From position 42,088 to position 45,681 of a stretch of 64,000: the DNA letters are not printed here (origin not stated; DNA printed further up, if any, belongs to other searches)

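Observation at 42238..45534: Cyclophilin PPIase fused to a 900-aa He_PIG/cadherin-like surface array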

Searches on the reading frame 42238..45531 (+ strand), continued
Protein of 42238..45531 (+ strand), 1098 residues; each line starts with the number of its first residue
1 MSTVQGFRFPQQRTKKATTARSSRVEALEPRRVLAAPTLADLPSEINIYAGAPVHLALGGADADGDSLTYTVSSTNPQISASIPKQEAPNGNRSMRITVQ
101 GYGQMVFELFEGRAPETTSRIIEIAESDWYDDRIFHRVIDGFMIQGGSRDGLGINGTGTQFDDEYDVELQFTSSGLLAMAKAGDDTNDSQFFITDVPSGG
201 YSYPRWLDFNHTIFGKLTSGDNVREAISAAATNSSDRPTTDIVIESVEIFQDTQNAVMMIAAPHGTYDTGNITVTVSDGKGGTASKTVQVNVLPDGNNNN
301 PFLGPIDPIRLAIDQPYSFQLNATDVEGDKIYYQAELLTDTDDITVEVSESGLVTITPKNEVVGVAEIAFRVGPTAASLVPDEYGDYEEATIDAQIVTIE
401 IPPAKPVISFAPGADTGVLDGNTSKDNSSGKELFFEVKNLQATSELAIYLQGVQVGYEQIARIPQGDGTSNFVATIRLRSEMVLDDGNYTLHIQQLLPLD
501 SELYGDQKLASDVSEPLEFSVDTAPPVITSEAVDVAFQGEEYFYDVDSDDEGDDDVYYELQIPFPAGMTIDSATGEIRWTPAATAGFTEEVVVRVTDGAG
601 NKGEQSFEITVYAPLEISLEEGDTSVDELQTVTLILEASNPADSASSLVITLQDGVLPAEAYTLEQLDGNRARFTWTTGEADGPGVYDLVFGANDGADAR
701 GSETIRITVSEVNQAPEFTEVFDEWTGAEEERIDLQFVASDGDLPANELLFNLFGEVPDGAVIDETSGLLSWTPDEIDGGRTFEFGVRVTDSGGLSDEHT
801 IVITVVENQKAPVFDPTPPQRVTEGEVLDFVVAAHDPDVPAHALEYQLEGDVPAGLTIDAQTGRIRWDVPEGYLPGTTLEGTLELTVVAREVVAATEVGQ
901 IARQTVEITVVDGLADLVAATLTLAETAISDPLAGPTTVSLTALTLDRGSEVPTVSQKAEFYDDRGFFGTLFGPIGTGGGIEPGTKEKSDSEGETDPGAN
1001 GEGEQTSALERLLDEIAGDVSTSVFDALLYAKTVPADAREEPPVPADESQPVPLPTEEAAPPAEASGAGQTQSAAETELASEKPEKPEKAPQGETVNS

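Call 16: find_encoding_contigs(protein=P0011, flank=10000, max_places=2)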
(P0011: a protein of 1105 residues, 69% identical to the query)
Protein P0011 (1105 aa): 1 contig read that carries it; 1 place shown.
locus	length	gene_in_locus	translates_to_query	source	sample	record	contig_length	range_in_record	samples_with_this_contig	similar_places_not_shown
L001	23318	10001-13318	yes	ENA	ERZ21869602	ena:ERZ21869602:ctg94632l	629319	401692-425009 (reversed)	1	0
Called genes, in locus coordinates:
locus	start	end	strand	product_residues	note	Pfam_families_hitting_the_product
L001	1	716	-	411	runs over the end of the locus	PF00675:Peptidase_M16, PF05193:Peptidase_M16_C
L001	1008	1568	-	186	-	PF13302:Acetyltransf_3 (weak), PF13508:Acetyltransf_7, PF00583:Acetyltransf_1, PF08445:FR47, PF13673:Acetyltransf_10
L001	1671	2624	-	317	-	PF01261:AP_endonuc_2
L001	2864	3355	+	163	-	-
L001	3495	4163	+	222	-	-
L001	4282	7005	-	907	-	PF00330:Aconitase, PF00694:Aconitase_C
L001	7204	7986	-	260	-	PF00849:PseudoU_synth_2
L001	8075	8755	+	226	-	PF06439:3keto-disac_hyd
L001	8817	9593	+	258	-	PF06439:3keto-disac_hyd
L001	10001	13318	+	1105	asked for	PF17963:Big_9 (faint), PF17892:Cadherin_5 (faint), PF00160:Pro_isomerase, PF18957:RibLong (faint), PF05345:He_PIG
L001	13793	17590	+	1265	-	PF03958:Secretin_N, PF00263:Secretin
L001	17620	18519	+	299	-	-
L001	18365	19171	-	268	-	PF04972:BON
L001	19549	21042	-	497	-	-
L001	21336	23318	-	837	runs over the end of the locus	-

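Call 17: find_encoding_contigs(protein=P0016, flank=10000, max_places=2)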
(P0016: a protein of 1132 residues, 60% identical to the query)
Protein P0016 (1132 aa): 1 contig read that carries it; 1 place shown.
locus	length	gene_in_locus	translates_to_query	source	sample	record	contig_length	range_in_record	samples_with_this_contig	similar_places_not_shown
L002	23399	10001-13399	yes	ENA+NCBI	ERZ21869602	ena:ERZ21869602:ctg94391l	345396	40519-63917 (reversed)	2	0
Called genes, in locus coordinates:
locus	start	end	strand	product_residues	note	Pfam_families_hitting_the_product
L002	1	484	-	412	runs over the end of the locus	PF00675:Peptidase_M16, PF05193:Peptidase_M16_C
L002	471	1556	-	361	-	PF00675:Peptidase_M16, PF05193:Peptidase_M16_C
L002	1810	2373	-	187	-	PF13523:Acetyltransf_8 (faint), PF13302:Acetyltransf_3 (weak), PF00583:Acetyltransf_1, PF13508:Acetyltransf_7, PF08445:FR47, PF13673:Acetyltransf_10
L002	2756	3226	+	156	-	-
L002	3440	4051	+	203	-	-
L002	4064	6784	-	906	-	PF00330:Aconitase, PF00694:Aconitase_C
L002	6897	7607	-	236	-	PF00849:PseudoU_synth_2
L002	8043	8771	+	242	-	PF06439:3keto-disac_hyd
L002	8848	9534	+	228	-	PF06439:3keto-disac_hyd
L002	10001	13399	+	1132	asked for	PF17963:Big_9 (faint), PF00160:Pro_isomerase, PF18957:RibLong (faint), PF24908:Ig_SIBA-E_2nd (faint), PF05345:He_PIG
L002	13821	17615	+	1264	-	PF03958:Secretin_N, PF00263:Secretin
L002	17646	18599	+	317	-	-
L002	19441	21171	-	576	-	-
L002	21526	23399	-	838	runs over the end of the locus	-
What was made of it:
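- In those relatives the whole region (aconitase, RluA, two DUF1080 genes, target, secretin, lipoprotein) is collinear, so the adjacency carries no specific signal (calls 16, 17).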

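Call 18: find_encoding_contigs(protein=P0021, flank=10000, max_places=1)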
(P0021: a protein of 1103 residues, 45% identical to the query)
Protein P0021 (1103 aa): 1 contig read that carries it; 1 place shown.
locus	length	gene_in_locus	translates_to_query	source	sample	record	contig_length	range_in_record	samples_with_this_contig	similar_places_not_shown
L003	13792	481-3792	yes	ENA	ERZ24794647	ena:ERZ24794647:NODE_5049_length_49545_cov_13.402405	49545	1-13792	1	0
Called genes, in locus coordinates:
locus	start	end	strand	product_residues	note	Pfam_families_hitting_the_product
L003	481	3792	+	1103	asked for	PF17963:Big_9 (faint), PF00160:Pro_isomerase, PF17892:Cadherin_5 (faint), PF18957:RibLong (faint), PF05345:He_PIG (weak)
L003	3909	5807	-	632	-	PF13088:BNR_2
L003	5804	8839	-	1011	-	PF00246:Peptidase_M14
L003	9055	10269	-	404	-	PF14100:DUF6807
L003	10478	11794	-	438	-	PF01408:GFO_IDH_MocA, PF19051:GFO_IDH_MocA_C2, PF22725:GFO_IDH_MocA_C3 (faint)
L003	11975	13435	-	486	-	PF12708:Pect-lyase_RHGA_epim, PF13229:Beta_helix, PF05048:NosD, PF13229:Beta_helix (weak)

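Call 19: find_encoding_contigs(protein=P0040, flank=10000, max_places=1)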
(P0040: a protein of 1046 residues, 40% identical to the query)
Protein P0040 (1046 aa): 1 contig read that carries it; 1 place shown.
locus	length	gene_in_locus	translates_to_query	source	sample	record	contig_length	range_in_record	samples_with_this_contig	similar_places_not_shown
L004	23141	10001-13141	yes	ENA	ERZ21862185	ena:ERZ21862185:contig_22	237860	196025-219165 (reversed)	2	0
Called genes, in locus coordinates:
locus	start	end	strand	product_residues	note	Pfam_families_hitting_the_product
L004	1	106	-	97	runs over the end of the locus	PF01527:HTH_Tnp_1, PF13518:HTH_28 (weak)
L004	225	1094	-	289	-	PF00069:Pkinase, PF07714:PK_Tyr_Ser-Thr, PF03109:ABC1 (weak), PF01636:APH (weak), PF17667:Pkinase_fungal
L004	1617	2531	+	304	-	PF03193:RsgA_GTPase (faint), PF01926:MMR_HSR1, PF02421:FeoB_N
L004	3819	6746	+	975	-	PF02837:Glyco_hydro_2_N, PF22666:Glyco_hydro_2_N2 (weak), PF00703:Glyco_hydro_2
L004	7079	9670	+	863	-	PF20464:MmeI_N, PF20465:MmeI_hel, PF20473:MmeI_Mtase, PF20466:MmeI_TRD, PF20467:MmeI_C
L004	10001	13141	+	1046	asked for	PF17892:Cadherin_5 (faint), PF00160:Pro_isomerase, PF18957:RibLong (faint), PF19077:Big_13 (faint), PF00028:Cadherin (faint), PF05345:He_PIG, PF17963:Big_9 (weak), PF05345:He_PIG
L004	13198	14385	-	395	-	-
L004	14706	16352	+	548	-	PF02985:HEAT (faint), PF13646:HEAT_2 (weak)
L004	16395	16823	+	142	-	-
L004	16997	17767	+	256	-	PF00005:ABC_tran, PF13304:AAA_21 (weak)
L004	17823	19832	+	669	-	PF12730:ABC2_membrane_4 (weak), PF12679:ABC2_membrane_2, PF13346:ABC2_membrane_5 (weak), PF12698:ABC2_membrane_3, PF23357:DUF7088, PF09822:ABC_transp_aux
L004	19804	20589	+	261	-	-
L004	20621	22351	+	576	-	PF14238:DUF4340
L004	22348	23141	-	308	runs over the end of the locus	PF00294:PfkB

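Call 20: find_encoding_contigs(protein=P0043, flank=10000, max_places=1)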
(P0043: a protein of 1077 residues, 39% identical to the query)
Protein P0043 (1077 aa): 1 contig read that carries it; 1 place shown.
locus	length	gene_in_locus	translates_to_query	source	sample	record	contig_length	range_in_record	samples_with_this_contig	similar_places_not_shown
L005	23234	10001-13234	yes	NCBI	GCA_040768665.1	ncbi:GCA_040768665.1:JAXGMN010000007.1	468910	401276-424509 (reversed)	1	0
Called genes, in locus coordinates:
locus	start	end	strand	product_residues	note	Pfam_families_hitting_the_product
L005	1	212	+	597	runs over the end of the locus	PF00012:HSP70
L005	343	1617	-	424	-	PF23271:HEAT_GCN1 (faint), PF02985:HEAT (faint), PF13513:HEAT_EZ (faint), PF24987:HEAT_EF3_N (faint), PF03130:HEAT_PBS (faint), PF00514:Arm (faint), PF13646:HEAT_2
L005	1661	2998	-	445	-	PF00004:AAA (weak), PF07724:AAA_2 (weak), PF07728:AAA_5 (weak), PF07724:AAA_2, PF00004:AAA (weak)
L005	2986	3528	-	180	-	PF00227:Proteasome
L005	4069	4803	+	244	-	-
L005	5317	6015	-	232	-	-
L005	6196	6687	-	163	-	PF19571:ACT_8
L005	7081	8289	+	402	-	PF01053:Cys_Met_Meta_PP, PF00155:Aminotran_1_2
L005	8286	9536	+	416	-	PF00994:MoCF_biosynth, PF18146:CinA_KH, PF02464:CinA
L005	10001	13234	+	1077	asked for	PF00160:Pro_isomerase, PF05345:He_PIG, PF05345:He_PIG, PF17963:Big_9 (weak), PF05345:He_PIG, PF17963:Big_9 (weak), PF18957:RibLong (weak), PF05345:He_PIG (weak), +5 more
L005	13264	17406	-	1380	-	PF00082:Peptidase_S8, PF13205:Big_5 (weak), PF01483:P_proprotein (weak)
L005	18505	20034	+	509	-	PF25919:BSH_CusB (faint)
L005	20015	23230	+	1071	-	PF00873:ACR_tran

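Call 21: find_encoding_contigs(protein=P0089, flank=10000, max_places=1)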
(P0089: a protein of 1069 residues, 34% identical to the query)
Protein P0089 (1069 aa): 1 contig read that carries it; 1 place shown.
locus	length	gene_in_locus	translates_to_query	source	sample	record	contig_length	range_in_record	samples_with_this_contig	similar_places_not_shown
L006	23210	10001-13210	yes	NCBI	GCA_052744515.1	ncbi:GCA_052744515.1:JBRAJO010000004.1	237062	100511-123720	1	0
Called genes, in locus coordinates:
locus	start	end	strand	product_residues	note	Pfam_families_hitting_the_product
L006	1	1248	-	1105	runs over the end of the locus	PF18582:HZS_alpha, PF03781:FGE-sulfatase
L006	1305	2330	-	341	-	PF08450:SGL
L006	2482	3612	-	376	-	PF00873:ACR_tran, PF02355:SecD_SecF_C (weak), PF03176:MMPL, PF00873:ACR_tran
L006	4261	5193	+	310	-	PF01545:Cation_efflux, PF16916:ZT_dimer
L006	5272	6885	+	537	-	PF00209:SNF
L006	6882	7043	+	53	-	-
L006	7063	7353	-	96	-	-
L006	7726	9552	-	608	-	PF11832:DUF3352 (faint)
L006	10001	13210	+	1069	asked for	PF00160:Pro_isomerase, PF19077:Big_13 (faint), PF05345:He_PIG, PF18957:RibLong (faint), PF17963:Big_9, PF17803:Cadherin_4, PF17892:Cadherin_5, PF17963:Big_9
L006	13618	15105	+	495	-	PF00884:Sulfatase, PF01663:Phosphodiest (faint), PF16347:SGSH_C (weak), PF14707:Sulfatase_C (weak)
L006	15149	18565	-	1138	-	PF13649:Methyltransf_25 (weak), PF01011:PQQ (faint), PF13360:PQQ_2, PF13570:Beta-prop_ACSF4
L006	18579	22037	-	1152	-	PF13649:Methyltransf_25, PF01011:PQQ (faint), PF13360:PQQ_2, PF13570:Beta-prop_ACSF4, PF13360:PQQ_2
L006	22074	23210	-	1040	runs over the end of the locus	PF01011:PQQ (faint), PF13360:PQQ_2, PF13570:Beta-prop_ACSF4 (weak), PF13649:Methyltransf_25 (weak), PF13360:PQQ_2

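Call 32: find_related_loci(query=window:42238-45531:+, collection=genome_contigs, flank=10000)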
Query window:42238-45531:+ (1098 aa) in genome_contigs; peptide patterns used: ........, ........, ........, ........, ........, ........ (x = any residue, [..] = any of these).
39 stretches matched a pattern; 2 encode a relative of the query (tblastn E <= 1e-3); 2 distinct loci.
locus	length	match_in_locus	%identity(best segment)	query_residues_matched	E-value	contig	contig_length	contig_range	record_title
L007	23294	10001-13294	60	11-1090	0e+0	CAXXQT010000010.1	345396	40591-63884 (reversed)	MAG: Thermoguttaceae bacterium isolate 6d2dc2d4-6dd0-4c87-b5e3-0172890c642a genome assembly, contig: contig_10, whole ge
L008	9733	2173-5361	52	21-1074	0e+0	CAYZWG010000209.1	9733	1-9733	MAG TPA_asm: uncultured Planctomycetaceae bacterium isolate SRP216583_co1_137 genome assembly, contig: NODE_6882_length_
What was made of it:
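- Tried and rejected: This helps with taxonomy but not with breadth (call 32).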

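Call 34: predict_structure(alignment_id=A1)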
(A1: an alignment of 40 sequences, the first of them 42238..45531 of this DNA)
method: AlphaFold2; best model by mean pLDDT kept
length: 1098 residues; sequences in the alignment: 40
mean_pLDDT: 75.9   pTM: 0.47
mean pLDDT of the five models: 75.9, 74.6, 73.6, 72.6, 71.1
residues with pLDDT >= 90: 398; 70-90: 435; 50-70: 50; < 50: 215
segments of 3 or more residues with pLDDT < 50: 1-33, 917-1060, 1062-1098
pLDDT, mean of each block of 10 residues (from residue 1): 31 37 43 70 89 91 89 93 88 94 95 88 89 89 84 72 79 88 62 80 68 92 92 91 94 93 89 93 92 84 84 94 88 92 93 94 90 92 85 87 93 72 69 89 92 90 88 88 78 91 77 92 86 84 88 81 88 90 79 85 89 83 86 89 80 74 86 89 82 78 85 88 89 92 85 91 93 90 93 90 89 91 90 89 91 89 92 79 91 77 92 59 33 26 24 23 30 24 26 29 34 39 37 31 30 31 33 27 33 29
secondary structure, 60 per line:
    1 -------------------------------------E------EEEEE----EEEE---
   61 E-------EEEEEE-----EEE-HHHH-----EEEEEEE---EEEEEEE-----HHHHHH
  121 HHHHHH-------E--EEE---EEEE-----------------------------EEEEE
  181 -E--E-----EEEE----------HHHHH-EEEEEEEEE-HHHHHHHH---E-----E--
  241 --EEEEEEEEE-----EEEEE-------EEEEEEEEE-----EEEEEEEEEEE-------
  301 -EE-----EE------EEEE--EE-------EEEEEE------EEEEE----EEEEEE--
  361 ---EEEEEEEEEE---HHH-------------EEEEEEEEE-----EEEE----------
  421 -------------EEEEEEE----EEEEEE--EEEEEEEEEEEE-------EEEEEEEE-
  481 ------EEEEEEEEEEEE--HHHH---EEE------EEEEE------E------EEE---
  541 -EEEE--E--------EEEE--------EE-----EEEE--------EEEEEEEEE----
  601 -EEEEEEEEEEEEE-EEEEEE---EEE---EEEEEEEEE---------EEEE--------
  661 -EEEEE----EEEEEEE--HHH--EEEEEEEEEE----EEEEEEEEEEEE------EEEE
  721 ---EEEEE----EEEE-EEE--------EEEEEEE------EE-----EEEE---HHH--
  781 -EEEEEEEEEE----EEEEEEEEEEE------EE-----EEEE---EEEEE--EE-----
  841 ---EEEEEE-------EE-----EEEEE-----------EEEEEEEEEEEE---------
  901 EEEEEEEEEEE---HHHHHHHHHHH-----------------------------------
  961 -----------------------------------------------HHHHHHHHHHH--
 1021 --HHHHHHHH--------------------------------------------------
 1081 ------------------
elements in order (helices of 4 or more, strands of 3 or more residues): E45-49 E54-57 E69-74 E80-82 H84-87 E93-99 E103-109 H115-126 E137-139 E143-146 E176-180 E191-194 H205-209 E211-219 H221-228 E243-251 E257-261 E269-277 E283-293 E317-320 E332-337 E344-348 E353-358 E364-373 E393-401 E407-410 E434-440 E445-450 E453-464 E472-479 E487-498 H501-504 E508-510 E517-521 E535-537 E542-545 E557-560 E576-579 E588-596 E602-614 E616-621 E625-627 E631-639 E649-652 E662-666 E671-677 E685-694 E699-710 E717-720 E724-728 E733-736 E738-740 E749-755 E769-772 E782-791 E796-806 E820-823 E827-831 E844-849 E864-868 E880-891 E901-911 H915-925 H1008-1018 H1023-1030
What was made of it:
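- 42346..42510 (+): N-terminal half of split Ig-like domain D1 (aa 37-91; four strands; DADGD acidic loop). Strands 45-49, 54-57, 69-74 and 80-82 at pLDDT ~90 (call 34).
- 42991..43125 (+): C-terminal half of split Ig-like domain D1 (aa 252-296; three strands). Strands 257-261, 269-277 and 283-293 at pLDDT ~90 (call 34).
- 43804..44973 (+): Ig-like domains D4 (aa 523-613, He_PIG), D5 (aa 614-711), D6 (aa 712-807, Cadherin_5/He_PIG) and D7 (aa 808-912, He_PIG). AF2 pLDDT ~80-93 (call 34).
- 44974..45531 (+): Acidic, Pro/Glu/Ala/Gly-rich disordered tail (aa 913-1098) with short predicted helices at aa 915-925, 1008-1018 and 1023-1030. pLDDT below 50 from aa 917 (call 34).
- On He_PIG / Big_9 / Cadherin_5 Ig-like stalk domains: Seven beta-strand blocks in AF2 (call 34).
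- Checked: From about aa 917 the protein is predicted disordered (pLDDT <50, call 34).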

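Call 73: find_encoding_contigs(protein=P0063, flank=10000, max_places=1)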
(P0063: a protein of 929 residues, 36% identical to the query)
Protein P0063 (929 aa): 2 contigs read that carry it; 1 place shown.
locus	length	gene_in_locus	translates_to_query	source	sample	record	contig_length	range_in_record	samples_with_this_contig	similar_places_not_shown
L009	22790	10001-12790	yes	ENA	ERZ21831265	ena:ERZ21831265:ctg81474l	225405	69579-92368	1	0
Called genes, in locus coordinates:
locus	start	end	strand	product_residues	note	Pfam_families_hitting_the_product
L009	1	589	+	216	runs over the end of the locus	PF01227:GTP_cyclohydroI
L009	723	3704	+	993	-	PF01565:FAD_binding_4, PF02754:CCG (faint), PF02913:FAD-oxidase_C, PF13183:Fer4_8 (weak), PF13534:Fer4_17 (weak)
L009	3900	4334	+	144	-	PF03692:CxxCxxCC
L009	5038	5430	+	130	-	PF00216:Bac_DNA_binding, PF18291:HU-HIG (weak)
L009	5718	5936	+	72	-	-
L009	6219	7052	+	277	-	PF01180:DHO_dh, PF01207:Dus (faint), PF03060:NMO (weak), PF00977:His_biosynth (weak)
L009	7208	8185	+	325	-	PF00579:tRNA-synt_1b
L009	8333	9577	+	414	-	PF00994:MoCF_biosynth, PF18146:CinA_KH, PF02464:CinA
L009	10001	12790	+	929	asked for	PF00160:Pro_isomerase, PF17963:Big_9 (weak), PF19077:Big_13 (faint), PF18957:RibLong (faint), PF24908:Ig_SIBA-E_2nd (faint), PF05345:He_PIG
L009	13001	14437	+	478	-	PF02321:OEP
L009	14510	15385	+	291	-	-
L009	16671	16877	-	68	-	-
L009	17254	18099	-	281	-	-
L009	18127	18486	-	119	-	-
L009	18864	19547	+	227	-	-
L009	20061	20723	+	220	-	-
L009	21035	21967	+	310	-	PF13641:Glyco_tranf_2_3, PF00535:Glycos_transf_2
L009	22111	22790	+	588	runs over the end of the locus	-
